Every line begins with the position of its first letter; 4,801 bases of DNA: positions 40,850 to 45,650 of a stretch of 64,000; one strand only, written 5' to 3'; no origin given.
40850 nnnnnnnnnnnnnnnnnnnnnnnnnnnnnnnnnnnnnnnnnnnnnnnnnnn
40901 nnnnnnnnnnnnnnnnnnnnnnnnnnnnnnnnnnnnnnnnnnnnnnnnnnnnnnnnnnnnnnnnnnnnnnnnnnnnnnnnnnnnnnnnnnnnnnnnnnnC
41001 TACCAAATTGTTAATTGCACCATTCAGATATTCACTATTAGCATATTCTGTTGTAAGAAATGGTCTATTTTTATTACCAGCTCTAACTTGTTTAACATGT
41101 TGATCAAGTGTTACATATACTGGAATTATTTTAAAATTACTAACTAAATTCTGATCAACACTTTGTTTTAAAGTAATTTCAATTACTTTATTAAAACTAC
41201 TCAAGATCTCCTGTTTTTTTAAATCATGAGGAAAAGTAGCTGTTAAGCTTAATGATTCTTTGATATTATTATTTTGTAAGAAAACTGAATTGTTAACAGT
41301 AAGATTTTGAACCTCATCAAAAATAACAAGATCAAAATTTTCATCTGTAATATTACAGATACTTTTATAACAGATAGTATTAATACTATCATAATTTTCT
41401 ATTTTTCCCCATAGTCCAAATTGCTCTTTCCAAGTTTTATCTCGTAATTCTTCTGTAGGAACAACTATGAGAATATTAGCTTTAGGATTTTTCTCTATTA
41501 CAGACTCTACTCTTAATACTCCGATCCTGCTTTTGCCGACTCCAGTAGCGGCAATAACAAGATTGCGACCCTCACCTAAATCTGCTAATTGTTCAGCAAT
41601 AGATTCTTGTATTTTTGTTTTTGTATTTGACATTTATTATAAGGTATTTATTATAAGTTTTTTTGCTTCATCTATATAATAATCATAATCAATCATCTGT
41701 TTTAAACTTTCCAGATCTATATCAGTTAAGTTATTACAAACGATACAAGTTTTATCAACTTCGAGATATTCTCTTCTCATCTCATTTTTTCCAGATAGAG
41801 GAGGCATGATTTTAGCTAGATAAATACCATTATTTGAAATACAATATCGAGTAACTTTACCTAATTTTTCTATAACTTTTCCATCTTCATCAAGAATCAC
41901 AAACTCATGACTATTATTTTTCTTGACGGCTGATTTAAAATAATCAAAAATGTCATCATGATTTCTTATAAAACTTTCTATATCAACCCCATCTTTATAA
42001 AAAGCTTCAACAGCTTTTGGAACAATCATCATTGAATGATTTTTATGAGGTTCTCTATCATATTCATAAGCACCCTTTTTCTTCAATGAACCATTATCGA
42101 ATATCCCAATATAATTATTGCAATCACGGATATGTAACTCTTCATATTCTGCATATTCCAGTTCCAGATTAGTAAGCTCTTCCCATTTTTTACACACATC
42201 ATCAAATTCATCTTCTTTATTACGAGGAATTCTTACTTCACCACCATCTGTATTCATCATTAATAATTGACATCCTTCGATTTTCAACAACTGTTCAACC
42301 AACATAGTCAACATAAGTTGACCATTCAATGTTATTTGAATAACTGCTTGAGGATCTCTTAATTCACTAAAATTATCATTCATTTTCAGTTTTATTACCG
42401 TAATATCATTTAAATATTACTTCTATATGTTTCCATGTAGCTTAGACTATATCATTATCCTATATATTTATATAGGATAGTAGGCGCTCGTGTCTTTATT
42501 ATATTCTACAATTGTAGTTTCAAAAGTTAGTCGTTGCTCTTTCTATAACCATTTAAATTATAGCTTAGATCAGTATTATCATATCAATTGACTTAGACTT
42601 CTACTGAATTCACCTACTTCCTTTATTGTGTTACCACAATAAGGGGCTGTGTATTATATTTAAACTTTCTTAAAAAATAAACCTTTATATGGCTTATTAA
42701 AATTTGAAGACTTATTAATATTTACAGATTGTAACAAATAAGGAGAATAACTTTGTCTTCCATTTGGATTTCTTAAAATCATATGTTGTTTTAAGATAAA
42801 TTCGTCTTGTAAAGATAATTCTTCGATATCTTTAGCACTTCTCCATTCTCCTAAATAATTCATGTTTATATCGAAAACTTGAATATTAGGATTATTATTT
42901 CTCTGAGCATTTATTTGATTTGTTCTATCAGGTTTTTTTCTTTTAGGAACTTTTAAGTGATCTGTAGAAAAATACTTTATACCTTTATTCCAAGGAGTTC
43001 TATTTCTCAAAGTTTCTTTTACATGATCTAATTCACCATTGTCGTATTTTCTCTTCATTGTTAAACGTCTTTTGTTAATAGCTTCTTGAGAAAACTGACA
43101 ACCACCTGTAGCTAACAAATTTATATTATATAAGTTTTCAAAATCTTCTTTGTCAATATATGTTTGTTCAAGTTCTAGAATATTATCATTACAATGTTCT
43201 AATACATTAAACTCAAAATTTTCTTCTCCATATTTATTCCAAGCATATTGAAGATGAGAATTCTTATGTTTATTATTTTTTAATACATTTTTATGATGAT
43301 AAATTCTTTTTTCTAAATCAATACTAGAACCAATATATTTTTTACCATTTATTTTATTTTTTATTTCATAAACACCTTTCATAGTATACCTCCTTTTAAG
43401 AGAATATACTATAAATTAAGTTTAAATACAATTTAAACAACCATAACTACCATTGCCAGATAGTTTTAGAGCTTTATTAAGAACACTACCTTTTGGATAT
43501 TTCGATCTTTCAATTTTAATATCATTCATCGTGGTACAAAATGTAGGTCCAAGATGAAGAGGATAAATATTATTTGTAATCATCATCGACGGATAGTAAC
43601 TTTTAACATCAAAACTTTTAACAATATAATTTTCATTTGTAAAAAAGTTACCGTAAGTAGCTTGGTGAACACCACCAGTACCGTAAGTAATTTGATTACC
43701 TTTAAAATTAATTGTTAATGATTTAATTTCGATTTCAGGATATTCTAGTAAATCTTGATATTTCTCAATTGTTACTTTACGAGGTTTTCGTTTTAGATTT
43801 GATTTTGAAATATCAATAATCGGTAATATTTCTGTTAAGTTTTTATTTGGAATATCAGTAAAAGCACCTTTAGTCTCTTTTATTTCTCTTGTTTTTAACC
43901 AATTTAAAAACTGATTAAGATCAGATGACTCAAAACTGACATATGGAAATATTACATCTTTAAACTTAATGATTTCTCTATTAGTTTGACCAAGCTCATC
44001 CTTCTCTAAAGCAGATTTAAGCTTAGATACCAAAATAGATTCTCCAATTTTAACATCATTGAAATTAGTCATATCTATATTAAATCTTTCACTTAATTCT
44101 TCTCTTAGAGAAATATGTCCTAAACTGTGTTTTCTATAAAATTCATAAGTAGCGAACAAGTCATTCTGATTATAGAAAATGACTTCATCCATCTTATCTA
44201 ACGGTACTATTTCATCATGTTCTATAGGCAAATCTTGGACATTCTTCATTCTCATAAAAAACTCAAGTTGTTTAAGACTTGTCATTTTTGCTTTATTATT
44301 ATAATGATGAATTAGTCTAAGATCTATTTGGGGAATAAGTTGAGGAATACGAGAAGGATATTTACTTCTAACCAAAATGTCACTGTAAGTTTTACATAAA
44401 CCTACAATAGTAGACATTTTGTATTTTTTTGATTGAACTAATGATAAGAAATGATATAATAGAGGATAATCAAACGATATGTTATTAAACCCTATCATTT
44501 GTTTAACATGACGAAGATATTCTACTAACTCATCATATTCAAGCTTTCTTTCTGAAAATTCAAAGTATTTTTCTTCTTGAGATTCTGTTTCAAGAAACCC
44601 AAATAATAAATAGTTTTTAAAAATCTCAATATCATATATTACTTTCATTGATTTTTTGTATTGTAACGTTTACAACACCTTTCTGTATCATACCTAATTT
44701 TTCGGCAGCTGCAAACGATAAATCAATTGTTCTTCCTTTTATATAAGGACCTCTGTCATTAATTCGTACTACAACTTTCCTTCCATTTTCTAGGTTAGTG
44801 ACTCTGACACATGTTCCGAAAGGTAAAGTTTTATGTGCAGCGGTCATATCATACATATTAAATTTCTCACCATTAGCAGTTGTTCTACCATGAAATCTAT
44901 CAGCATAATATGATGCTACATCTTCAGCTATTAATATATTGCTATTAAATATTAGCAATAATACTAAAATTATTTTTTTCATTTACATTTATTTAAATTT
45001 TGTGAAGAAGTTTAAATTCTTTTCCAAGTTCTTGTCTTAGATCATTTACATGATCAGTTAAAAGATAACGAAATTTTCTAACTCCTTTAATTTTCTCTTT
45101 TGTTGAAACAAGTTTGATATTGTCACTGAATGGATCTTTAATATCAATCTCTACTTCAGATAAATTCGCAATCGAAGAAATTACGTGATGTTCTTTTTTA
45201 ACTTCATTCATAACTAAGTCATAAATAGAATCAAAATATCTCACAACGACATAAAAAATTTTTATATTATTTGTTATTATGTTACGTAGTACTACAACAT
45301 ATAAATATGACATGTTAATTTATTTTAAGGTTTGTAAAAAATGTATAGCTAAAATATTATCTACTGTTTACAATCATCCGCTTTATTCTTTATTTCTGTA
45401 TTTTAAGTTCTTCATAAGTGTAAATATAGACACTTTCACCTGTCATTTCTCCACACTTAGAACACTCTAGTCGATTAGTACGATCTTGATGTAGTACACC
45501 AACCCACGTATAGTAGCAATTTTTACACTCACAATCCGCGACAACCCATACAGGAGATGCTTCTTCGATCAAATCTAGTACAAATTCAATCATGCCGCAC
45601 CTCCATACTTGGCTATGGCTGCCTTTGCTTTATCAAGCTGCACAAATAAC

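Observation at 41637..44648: Family B DNA polymerase interrupted between motifs B and C by a ~1 kb group I intron carrying a GIY-YIG homing endonuclease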

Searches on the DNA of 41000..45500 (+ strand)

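Call 8: search_dna_similar(query=window:41000-45500:+, collection=phages, mode=near, max_rows=15)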
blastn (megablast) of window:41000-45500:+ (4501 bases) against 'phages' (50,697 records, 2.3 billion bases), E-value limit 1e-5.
No match.

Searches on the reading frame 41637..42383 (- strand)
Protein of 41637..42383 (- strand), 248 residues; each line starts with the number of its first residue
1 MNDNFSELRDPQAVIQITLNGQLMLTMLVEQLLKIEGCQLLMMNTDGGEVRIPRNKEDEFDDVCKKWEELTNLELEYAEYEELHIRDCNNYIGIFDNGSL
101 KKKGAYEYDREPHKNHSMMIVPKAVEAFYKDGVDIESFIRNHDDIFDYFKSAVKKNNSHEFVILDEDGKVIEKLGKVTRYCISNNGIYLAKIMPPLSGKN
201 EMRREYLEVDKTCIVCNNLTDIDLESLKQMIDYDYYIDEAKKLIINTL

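Call 6: search_protein_families(library=pfam, proteins=[window:41637-42383:-], max_evalue=0.1)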
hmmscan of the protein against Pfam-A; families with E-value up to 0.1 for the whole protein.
window:41637-42383:- (248 aa): 1 family
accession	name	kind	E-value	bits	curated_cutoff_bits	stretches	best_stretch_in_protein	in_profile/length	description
PF20384.3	DUF6679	-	0.04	14.4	23.9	0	14-74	6-62/103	Family of unknown function (DUF6679)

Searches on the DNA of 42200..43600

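Call 4: search_rna_families(source=window, start=42200, end=43600, threshold=evalue, max_evalue=10, show_alignments=3)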
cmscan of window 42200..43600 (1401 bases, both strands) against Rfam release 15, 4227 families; matches with E-value up to 10: 8.
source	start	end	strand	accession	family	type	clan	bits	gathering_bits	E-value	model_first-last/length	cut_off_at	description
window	42423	42654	-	RF00028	Intron_gpI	Intron;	-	77.2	50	1.6e-19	1-253/253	no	Group I catalytic intron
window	42695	42750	+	RF01711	Lnt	Cis-reg;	-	21.4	55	2.6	1-63/63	no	Lnt RNA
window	43507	43530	+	RF01338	CRISPR-DR25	Gene; CRISPR;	CL00014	18.3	36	2.1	1-25/25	no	CRISPR RNA direct repeat element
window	43133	43213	-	RF00206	U54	Gene; snRNA; snoRNA; CD-box;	CL00008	18.3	40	3.6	1-81/81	no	Small nucleolar RNA U54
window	42269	42358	+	RF00785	mir-90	Gene; miRNA;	-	17.7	68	2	1-84/84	no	mir-90 microRNA precursor family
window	43484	43551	+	RF00240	RNA-OUT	Gene; antisense;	-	16.5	41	7.7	1-70/70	no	RNA-OUT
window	43547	43590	-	RF01647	ceN61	Gene; snRNA; snoRNA; CD-box;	-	15.1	60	6.4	1-72/72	no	Caenorhabditis snoRNA ceN61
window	42209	42264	-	RF01123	sR35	Gene; snRNA; snoRNA; CD-box;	-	11.8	60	7.3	1-57/57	no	Small nucleolar RNA sR35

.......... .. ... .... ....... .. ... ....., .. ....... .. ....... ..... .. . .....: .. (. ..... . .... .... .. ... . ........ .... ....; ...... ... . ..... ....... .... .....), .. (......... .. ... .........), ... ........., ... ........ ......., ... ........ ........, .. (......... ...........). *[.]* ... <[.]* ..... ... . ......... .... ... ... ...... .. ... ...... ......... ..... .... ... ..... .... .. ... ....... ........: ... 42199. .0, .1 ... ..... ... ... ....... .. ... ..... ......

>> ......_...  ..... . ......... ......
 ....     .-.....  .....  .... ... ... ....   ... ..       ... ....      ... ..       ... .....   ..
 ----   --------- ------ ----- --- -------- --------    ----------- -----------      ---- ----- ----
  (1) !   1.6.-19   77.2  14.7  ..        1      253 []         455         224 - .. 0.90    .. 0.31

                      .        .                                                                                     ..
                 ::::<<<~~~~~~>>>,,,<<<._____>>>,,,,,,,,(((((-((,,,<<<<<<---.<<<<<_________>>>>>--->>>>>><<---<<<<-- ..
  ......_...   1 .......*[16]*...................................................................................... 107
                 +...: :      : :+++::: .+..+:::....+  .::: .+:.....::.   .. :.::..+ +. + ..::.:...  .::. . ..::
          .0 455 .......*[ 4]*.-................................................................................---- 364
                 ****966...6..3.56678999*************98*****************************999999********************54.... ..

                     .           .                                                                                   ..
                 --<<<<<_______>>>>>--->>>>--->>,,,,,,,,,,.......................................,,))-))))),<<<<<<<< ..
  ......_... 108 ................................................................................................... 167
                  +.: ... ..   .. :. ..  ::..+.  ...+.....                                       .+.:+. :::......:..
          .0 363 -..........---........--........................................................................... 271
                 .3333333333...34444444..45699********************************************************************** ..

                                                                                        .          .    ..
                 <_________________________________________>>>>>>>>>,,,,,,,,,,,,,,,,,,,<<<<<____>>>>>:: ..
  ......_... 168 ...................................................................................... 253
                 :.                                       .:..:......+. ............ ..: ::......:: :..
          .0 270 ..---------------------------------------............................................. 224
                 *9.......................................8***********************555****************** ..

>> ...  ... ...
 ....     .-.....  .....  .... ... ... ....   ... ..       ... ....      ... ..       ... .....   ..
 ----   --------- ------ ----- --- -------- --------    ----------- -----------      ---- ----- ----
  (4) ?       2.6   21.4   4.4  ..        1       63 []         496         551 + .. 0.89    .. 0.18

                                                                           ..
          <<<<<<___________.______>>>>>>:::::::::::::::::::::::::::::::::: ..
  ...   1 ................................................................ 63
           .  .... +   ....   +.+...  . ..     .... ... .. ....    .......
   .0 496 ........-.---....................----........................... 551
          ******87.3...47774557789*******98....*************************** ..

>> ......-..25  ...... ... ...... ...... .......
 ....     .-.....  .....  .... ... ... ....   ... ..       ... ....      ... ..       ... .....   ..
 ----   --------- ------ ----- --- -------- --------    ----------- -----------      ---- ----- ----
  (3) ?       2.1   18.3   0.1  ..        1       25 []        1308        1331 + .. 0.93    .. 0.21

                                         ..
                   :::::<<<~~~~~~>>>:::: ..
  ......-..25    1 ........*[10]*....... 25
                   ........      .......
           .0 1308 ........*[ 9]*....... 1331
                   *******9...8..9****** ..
